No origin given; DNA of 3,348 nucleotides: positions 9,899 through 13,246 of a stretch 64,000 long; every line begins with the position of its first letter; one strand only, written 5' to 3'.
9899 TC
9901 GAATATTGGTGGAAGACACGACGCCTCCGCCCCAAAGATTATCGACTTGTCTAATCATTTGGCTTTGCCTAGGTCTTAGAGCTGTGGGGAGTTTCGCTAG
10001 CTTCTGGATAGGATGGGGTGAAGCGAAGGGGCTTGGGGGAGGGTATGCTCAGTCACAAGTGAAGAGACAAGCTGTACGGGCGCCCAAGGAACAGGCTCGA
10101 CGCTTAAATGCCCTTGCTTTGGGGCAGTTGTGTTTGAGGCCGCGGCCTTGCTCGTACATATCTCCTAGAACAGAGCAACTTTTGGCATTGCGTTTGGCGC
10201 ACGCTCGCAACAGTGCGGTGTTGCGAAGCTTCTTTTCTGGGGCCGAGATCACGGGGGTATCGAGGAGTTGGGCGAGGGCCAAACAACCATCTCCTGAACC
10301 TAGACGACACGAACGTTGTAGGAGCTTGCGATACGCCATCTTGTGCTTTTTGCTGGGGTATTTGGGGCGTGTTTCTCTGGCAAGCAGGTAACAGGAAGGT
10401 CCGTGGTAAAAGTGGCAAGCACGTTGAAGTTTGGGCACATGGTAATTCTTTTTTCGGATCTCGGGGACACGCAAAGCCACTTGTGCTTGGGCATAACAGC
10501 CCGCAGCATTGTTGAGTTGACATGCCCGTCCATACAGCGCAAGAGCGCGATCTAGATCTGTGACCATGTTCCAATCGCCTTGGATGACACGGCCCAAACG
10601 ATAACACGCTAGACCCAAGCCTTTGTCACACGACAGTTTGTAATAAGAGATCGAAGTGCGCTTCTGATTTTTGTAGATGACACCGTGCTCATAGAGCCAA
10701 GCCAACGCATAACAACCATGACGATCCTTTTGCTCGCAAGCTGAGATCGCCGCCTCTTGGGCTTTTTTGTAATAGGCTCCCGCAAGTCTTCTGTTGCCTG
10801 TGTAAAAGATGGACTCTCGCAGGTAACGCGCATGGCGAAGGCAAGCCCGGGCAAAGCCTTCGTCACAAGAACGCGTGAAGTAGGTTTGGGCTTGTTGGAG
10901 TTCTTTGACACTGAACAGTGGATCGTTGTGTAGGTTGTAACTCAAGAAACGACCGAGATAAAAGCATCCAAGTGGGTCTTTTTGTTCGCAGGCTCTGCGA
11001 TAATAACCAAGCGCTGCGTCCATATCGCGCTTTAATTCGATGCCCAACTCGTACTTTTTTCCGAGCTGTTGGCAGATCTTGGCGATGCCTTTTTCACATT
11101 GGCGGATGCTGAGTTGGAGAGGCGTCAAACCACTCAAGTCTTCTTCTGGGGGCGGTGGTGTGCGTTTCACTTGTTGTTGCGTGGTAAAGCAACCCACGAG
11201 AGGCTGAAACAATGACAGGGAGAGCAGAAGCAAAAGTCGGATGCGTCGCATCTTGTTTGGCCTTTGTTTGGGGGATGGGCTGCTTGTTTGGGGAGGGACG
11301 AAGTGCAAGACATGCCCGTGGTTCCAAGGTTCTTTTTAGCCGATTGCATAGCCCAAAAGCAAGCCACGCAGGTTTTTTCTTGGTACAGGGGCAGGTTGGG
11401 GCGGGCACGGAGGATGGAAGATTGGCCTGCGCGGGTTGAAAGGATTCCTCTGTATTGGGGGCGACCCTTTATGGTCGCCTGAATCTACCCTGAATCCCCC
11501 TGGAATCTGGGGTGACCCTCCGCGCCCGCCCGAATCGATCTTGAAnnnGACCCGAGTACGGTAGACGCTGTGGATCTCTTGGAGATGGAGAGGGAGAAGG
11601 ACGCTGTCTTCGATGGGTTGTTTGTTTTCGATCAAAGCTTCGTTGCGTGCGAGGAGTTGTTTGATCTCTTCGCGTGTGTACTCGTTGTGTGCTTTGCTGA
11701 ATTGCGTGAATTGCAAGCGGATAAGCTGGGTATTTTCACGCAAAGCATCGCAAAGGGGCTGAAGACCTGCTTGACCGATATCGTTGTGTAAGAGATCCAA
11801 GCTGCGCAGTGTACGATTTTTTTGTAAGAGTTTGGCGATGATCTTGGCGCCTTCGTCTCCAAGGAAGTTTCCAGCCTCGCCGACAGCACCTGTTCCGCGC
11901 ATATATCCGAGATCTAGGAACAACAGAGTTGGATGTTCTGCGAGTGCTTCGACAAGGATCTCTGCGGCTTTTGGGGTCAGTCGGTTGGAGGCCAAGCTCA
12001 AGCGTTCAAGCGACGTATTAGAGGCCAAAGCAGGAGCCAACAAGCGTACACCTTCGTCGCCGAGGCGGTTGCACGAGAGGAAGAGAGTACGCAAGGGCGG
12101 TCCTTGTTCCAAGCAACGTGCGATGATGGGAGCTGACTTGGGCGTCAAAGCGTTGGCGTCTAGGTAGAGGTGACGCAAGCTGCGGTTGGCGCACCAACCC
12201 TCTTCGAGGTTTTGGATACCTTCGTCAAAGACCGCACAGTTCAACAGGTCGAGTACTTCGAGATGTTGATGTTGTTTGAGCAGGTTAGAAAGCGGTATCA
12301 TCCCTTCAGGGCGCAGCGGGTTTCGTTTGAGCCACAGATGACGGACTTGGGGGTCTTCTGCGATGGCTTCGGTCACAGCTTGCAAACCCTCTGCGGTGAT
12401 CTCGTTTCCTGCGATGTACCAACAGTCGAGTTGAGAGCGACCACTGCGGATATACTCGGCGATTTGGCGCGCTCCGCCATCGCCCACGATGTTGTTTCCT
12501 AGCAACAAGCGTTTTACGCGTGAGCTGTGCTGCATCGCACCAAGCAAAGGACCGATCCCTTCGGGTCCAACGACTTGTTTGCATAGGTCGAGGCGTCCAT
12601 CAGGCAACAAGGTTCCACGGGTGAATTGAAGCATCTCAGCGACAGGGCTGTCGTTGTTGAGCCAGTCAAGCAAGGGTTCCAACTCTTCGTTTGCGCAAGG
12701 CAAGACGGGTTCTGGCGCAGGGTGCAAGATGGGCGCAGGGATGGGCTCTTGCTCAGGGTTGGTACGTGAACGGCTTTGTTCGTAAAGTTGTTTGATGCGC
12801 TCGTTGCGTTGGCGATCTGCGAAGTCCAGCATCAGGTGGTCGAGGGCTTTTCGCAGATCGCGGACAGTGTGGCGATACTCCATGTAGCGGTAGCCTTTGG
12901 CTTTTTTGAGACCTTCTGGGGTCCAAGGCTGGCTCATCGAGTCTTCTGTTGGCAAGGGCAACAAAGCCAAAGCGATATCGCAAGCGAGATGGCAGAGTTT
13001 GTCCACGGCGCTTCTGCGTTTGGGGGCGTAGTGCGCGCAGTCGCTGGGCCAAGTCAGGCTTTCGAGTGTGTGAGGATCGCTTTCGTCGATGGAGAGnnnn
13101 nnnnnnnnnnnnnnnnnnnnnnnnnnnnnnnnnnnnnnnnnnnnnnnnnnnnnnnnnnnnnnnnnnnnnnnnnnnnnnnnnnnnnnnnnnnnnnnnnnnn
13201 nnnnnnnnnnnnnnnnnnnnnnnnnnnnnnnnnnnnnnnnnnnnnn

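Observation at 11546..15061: Unusual DUF924 / FSH1 serine-hydrolase / RNI-type LRR fusion protein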

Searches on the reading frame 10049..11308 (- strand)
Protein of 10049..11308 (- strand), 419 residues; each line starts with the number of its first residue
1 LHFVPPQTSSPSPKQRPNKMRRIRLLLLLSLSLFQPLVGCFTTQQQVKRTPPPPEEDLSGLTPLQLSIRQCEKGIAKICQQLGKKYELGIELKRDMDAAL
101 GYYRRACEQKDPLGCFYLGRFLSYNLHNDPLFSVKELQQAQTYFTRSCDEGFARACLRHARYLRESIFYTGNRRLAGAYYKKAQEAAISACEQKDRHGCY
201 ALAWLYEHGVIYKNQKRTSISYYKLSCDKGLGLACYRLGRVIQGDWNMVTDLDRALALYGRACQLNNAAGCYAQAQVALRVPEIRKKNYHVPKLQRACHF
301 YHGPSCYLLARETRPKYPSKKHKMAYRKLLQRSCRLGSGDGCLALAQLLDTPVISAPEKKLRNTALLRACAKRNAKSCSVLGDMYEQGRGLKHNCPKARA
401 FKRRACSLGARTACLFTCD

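Call 10: search_protein_families(library=pfam, proteins=[window:10049-11308:-], max_evalue=0.001)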
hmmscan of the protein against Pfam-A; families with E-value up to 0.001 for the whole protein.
window:10049-11308:- (419 aa): 1 family
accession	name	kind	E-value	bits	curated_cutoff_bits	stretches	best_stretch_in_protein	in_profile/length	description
PF08238.18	Sel1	-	2e-16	60.2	30.7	0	81-111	6-36/36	Sel1 repeat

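Call 53: search_protein_families(library=padloc, proteins=[window:10049-11308:-], max_evalue=0.01)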
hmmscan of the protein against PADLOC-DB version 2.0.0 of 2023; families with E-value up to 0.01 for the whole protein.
window:10049-11308:- (419 aa): 0 families

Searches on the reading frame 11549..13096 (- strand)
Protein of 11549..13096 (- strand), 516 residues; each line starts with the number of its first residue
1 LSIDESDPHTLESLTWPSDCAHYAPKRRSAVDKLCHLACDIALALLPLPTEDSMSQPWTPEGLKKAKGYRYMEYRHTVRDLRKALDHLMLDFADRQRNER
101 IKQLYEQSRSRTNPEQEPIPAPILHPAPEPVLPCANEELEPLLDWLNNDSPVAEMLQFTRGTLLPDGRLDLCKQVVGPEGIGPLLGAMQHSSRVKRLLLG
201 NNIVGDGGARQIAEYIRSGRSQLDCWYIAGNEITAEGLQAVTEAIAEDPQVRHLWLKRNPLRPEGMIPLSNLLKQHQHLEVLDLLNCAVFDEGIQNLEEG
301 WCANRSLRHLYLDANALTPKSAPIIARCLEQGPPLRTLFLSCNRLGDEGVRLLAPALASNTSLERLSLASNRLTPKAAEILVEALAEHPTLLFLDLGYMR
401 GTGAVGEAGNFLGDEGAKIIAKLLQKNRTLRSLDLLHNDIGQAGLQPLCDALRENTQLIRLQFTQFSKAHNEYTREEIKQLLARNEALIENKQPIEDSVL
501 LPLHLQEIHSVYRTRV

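Call 68: find_homologous_proteins(query=A3, max_evalue=1e-30)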
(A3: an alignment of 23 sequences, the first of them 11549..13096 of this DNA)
Query A3 (23 sequences) (516 aa, profile of the alignment): 513 proteins with E <= 1e-30 among 8000 candidates; the best 120 are listed.
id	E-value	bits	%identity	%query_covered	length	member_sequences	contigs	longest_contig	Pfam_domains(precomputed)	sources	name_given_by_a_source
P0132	1.1e-232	792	34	93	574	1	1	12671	PF11443.14,PF13516.13,PF00560.40,PF27087.1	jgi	jgi:hypothetical protein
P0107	1.7e-230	785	33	97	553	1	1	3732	PF13516.13,PF27087.1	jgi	-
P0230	3.2e-225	767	34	97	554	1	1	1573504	PF13516.13,PF27087.1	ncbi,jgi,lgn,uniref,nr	ncbi:leucine-rich repeat protein [Fadolivirus algeromassiliense]|jgi:Ran GTPase-activating protein (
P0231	3.7e-225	767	35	97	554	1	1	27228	PF13516.13,PF27087.1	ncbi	-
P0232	7.3e-223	759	33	97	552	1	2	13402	PF11443.14,PF13516.13,PF27087.1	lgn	-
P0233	3.4e-222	757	35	96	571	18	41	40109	PF11443.14,PF27087.1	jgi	jgi:Ran GTPase-activating protein (RanGAP) involved in mRNA processing and transport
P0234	7.0e-222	756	35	93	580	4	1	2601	PF11443.14,PF13516.13,PF27087.1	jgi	-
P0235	2.0e-221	755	35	97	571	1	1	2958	PF11443.14,PF27087.1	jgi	jgi:Ran GTPase-activating protein (RanGAP) involved in mRNA processing and transport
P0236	2.1e-221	755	33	97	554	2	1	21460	PF13516.13,PF27087.1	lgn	-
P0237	2.6e-221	754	34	93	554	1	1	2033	PF13516.13,PF27087.1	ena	-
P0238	3.4e-221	754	33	97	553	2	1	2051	PF13516.13,PF27087.1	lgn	-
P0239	6.2e-220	750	33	99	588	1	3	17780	PF11443.14,PF27087.1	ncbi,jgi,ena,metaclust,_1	metaclust:\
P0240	6.4e-220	750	36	87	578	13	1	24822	PF11443.14,PF13516.13,PF27087.1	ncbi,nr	ncbi:MAG: DUF2828 family protein [Candidatus Parabeggiatoa sp.]|nr:DUF2828 family protein [Candidatu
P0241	1.3e-219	749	33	97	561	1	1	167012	PF13516.13,PF27087.1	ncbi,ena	-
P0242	1.4e-219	749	36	91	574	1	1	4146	PF11443.14,PF13516.13,PF27087.1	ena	-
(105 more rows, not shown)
